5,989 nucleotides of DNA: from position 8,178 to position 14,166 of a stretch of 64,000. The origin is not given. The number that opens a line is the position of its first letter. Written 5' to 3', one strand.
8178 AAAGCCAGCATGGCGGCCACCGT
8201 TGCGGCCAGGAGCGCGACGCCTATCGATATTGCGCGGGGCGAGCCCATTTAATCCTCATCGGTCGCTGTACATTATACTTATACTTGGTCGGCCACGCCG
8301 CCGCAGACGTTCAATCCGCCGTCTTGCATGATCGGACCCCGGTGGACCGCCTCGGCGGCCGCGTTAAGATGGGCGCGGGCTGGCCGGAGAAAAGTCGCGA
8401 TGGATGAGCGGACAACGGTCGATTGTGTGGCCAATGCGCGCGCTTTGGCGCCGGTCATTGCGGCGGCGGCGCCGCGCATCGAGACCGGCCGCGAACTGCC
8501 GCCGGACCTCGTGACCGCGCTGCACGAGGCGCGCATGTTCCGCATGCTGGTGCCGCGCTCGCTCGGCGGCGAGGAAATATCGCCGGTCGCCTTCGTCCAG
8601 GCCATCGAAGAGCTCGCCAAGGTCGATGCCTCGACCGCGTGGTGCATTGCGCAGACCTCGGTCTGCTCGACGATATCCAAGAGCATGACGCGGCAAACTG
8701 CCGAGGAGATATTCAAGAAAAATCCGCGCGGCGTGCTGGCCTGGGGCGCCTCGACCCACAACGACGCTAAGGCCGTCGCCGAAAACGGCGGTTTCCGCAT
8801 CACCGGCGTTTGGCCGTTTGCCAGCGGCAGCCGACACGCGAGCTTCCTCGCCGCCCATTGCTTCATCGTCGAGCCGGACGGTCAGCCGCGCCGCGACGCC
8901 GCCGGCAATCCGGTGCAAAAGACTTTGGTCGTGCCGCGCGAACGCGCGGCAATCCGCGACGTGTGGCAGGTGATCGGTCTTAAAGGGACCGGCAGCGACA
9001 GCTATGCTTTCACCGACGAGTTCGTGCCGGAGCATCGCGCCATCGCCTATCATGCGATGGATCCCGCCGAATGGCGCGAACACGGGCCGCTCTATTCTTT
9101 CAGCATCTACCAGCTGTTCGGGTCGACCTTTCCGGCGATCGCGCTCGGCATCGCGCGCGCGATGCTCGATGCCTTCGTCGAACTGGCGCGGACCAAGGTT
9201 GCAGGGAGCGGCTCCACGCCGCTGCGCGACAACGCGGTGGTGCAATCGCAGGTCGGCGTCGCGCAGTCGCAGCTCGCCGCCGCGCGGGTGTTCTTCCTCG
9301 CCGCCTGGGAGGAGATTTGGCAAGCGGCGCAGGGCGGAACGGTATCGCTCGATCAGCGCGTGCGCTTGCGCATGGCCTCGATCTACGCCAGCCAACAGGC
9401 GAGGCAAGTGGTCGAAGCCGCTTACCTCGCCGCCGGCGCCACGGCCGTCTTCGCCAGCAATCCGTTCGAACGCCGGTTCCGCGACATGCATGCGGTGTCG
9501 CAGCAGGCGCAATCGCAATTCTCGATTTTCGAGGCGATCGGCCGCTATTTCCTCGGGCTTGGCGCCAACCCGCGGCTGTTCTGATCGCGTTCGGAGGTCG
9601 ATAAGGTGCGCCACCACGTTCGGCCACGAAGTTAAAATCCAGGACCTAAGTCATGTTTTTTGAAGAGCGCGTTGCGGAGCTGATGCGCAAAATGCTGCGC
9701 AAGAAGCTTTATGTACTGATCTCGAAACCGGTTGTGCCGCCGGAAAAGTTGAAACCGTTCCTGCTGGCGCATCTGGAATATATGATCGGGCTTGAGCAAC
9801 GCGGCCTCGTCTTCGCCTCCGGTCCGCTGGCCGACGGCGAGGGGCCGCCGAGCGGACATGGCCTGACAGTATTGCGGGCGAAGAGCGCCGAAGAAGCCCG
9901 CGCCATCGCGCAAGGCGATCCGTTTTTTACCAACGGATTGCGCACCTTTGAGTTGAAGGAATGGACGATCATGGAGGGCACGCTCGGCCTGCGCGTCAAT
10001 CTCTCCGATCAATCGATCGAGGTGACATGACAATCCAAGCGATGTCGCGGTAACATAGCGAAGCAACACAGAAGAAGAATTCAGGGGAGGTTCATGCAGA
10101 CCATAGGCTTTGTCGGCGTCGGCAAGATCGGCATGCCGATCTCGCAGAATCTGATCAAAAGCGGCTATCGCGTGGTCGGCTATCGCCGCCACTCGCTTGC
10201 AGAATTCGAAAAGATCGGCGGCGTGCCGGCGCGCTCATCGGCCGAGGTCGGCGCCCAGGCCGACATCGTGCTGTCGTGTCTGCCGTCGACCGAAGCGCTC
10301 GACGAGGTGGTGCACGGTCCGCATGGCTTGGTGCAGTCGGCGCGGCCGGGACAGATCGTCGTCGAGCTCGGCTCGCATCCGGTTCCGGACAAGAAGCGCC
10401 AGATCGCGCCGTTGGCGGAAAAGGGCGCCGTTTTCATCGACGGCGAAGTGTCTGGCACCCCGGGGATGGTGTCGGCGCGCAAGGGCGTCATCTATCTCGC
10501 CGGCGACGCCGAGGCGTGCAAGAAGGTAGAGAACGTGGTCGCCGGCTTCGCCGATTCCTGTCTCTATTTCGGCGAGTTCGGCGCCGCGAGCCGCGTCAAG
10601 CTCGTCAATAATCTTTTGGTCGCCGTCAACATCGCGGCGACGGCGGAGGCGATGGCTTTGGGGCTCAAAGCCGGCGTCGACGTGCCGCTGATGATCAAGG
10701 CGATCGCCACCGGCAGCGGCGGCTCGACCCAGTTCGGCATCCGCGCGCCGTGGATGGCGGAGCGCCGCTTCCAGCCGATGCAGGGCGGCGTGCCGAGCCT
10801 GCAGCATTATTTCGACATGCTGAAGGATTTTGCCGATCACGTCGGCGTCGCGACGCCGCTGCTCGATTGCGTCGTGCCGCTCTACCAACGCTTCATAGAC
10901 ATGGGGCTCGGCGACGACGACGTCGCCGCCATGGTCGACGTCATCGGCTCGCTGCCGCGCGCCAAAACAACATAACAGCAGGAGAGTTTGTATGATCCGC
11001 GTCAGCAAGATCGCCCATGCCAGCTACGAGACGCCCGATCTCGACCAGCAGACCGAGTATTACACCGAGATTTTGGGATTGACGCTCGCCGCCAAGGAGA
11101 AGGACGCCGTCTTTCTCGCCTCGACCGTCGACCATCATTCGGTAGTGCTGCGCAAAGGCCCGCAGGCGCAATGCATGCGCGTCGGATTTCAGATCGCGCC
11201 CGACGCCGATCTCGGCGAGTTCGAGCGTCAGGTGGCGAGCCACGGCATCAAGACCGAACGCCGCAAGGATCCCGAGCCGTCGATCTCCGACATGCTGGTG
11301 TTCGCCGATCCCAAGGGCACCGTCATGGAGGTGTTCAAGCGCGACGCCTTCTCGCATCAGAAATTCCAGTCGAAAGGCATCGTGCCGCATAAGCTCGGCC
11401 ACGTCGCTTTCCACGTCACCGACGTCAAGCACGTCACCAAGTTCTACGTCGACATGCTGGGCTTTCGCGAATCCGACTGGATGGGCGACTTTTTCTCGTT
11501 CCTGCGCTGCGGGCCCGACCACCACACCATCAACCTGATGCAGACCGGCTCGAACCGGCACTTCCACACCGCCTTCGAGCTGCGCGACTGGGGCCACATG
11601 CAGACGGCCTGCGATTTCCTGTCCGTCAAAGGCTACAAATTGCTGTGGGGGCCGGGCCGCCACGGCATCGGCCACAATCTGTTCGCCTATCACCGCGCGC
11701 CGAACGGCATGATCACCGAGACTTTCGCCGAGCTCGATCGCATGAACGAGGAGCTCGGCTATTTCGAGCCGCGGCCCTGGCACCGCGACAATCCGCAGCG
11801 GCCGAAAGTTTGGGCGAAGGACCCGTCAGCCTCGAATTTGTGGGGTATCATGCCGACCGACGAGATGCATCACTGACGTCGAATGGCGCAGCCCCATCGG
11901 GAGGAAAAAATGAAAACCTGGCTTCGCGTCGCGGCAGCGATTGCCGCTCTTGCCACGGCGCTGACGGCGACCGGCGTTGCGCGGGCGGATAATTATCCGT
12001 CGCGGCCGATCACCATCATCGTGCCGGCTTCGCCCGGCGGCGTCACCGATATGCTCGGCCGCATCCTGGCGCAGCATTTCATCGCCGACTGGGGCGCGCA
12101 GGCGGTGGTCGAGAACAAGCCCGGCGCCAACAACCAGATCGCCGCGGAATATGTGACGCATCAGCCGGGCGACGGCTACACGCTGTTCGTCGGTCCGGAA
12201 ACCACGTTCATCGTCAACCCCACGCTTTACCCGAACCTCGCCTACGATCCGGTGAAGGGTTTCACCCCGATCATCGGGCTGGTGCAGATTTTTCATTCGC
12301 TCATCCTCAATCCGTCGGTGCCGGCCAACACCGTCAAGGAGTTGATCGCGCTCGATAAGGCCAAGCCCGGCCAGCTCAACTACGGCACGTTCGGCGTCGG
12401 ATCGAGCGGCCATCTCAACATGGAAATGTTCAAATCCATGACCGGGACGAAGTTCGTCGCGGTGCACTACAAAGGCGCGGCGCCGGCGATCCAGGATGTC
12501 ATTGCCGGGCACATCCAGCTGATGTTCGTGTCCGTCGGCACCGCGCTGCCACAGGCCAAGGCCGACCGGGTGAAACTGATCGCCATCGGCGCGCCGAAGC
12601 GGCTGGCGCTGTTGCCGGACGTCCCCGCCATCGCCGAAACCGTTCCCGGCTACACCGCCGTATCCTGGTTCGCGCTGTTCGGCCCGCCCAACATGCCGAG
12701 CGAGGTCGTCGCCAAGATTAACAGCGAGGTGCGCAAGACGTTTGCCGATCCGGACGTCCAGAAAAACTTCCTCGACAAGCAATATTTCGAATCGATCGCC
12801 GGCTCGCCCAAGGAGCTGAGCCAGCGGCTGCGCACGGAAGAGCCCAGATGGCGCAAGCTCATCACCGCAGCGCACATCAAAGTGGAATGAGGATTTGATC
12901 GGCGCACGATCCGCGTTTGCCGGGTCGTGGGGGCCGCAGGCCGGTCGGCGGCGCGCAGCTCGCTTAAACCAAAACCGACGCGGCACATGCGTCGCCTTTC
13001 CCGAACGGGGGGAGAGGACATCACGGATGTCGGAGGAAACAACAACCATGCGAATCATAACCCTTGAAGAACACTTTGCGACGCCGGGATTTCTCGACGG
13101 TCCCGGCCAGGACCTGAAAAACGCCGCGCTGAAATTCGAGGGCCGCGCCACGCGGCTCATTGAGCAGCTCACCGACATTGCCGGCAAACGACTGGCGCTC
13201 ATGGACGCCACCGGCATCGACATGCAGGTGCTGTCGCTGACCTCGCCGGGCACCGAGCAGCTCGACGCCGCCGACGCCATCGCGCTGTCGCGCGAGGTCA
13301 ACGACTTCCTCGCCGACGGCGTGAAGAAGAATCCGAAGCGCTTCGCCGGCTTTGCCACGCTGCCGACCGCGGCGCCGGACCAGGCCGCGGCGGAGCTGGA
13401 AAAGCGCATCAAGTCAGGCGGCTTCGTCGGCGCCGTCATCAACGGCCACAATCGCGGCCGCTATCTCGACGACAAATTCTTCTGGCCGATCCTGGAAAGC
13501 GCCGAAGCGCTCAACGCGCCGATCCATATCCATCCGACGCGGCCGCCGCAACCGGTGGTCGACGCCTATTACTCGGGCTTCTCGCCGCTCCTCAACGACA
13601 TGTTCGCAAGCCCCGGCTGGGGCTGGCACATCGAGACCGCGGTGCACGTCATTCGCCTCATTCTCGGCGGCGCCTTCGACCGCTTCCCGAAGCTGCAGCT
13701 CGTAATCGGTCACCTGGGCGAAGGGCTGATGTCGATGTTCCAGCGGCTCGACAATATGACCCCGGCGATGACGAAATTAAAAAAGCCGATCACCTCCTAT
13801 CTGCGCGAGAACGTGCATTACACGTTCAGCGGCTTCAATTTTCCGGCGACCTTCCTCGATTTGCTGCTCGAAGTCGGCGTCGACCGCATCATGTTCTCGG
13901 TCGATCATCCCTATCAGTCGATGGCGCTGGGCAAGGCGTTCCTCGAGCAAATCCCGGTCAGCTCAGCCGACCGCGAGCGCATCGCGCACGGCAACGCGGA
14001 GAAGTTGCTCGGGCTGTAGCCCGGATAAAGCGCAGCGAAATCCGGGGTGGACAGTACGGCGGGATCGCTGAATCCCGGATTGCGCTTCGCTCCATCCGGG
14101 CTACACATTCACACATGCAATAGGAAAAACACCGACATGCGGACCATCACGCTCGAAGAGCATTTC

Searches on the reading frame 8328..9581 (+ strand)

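Call 17: search_protein_families(library=pfam, proteins=[window:8328-9581:+], max_evalue=0.001)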
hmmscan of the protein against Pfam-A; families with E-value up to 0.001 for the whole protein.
window:8328-9581:+ (418 aa): 3 families
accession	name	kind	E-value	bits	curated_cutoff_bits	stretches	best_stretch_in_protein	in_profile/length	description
PF08028.16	Acyl-CoA_dh_2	-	2.1e-27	96.5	22.7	1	268-394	3-130/134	Acyl-CoA dehydrogenase, C-terminal domain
PF02771.21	Acyl-CoA_dh_N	-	5.3e-09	36.9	22.9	1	43-126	18-103/113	Acyl-CoA dehydrogenase, N-terminal domain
PF00441.29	Acyl-CoA_dh_1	-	8.6e-07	29.6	22.4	1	270-389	20-130/150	Acyl-CoA dehydrogenase, C-terminal domain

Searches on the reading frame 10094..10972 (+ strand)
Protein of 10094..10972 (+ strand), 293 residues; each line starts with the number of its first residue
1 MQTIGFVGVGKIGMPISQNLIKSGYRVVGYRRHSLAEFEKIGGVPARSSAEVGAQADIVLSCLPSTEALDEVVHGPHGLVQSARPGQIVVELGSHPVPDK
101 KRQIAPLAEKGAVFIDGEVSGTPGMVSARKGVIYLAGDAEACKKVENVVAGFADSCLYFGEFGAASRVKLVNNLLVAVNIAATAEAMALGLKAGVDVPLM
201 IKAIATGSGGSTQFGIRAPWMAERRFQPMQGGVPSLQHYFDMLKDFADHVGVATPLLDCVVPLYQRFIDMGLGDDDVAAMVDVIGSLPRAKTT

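Call 17: search_protein_families(library=pfam, proteins=[window:10094-10972:+], max_evalue=0.001)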
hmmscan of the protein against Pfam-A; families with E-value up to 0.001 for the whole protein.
window:10094-10972:+ (293 aa): 5 families
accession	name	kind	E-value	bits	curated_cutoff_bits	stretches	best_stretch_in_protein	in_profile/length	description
PF03446.21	NAD_binding_2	-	3.3e-27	95.9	21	1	3-158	1-159/161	NAD binding domain of 6-phosphogluconate dehydrogenase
PF14833.11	NAD_binding_11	-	6.6e-22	78.5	30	1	163-283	1-121/122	NAD-binding of NADP-dependent 3-hydroxyisobutyrate dehydrogenase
PF02826.25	2-Hacid_dh_C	-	3e-07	30.4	25.1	1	2-92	37-126/178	D-isomer specific 2-hydroxyacid dehydrogenase, NAD binding domain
PF03807.23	F420_oxidored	-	1.4e-05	26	21.6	1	3-73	1-76/94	NADP oxidoreductase coenzyme F420-dependent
PF10727.15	Rossmann-like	-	3.6e-05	24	23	1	3-113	16-125/131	Rossmann-like domain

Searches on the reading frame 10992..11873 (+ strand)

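Call 17: search_protein_families(library=pfam, proteins=[window:10992-11873:+], max_evalue=0.001)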
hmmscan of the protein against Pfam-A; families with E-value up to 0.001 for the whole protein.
window:10992-11873:+ (294 aa): 4 families
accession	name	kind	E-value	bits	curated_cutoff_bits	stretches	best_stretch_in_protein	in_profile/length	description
PF00903.31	Glyoxalase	-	4e-18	66.4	20.6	2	134-239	1-116/121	Glyoxalase/Bleomycin resistance protein/Dioxygenase superfamily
PF18029.7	Glyoxalase_6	-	1.9e-06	28.9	23.6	1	13-115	5-106/106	Glyoxalase-like domain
PF13669.12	Glyoxalase_4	-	3.9e-05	24.3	27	0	137-162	2-27/109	Glyoxalase/Bleomycin resistance protein/Dioxygenase superfamily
PF22677.2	Ble-like_N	-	0.00091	19.4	24.5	0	137-159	4-26/41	Bleomycin resistance protein-like N-terminal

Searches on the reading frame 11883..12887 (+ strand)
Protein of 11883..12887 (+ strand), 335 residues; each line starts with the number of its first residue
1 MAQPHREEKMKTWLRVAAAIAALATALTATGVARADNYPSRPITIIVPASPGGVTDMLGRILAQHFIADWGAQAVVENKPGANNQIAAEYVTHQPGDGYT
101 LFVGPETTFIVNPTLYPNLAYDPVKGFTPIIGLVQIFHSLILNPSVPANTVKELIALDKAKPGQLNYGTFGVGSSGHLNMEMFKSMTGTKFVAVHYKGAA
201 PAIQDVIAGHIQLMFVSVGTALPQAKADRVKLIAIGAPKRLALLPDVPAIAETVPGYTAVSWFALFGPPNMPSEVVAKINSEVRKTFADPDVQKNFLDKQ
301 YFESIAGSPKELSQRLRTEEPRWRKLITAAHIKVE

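Call 17: search_protein_families(library=pfam, proteins=[window:11883-12887:+], max_evalue=0.001)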
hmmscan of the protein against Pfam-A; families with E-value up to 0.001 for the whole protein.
window:11883-12887:+ (335 aa): 1 family
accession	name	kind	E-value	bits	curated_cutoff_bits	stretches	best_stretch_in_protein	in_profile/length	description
PF03401.19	TctC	-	1.4e-59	202.3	27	1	61-329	4-271/274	Tripartite tricarboxylate transporter family receptor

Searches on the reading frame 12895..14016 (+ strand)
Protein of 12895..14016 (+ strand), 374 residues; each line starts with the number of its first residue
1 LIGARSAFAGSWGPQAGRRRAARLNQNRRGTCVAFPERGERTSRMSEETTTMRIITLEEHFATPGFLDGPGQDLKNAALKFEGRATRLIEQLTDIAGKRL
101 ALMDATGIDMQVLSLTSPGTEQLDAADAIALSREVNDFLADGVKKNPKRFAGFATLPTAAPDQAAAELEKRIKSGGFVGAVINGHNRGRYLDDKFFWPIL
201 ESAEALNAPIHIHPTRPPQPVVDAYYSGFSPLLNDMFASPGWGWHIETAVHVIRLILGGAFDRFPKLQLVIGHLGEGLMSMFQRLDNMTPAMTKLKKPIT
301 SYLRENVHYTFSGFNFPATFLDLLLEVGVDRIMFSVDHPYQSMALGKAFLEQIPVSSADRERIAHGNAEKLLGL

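Call 17: search_protein_families(library=pfam, proteins=[window:12895-14016:+], max_evalue=0.001)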
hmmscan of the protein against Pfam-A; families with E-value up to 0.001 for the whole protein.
window:12895-14016:+ (374 aa): 1 family
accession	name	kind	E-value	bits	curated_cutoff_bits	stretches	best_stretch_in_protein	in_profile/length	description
PF04909.20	Amidohydro_2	-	2.7e-38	132.8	26.4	1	94-374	19-289/289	Amidohydrolase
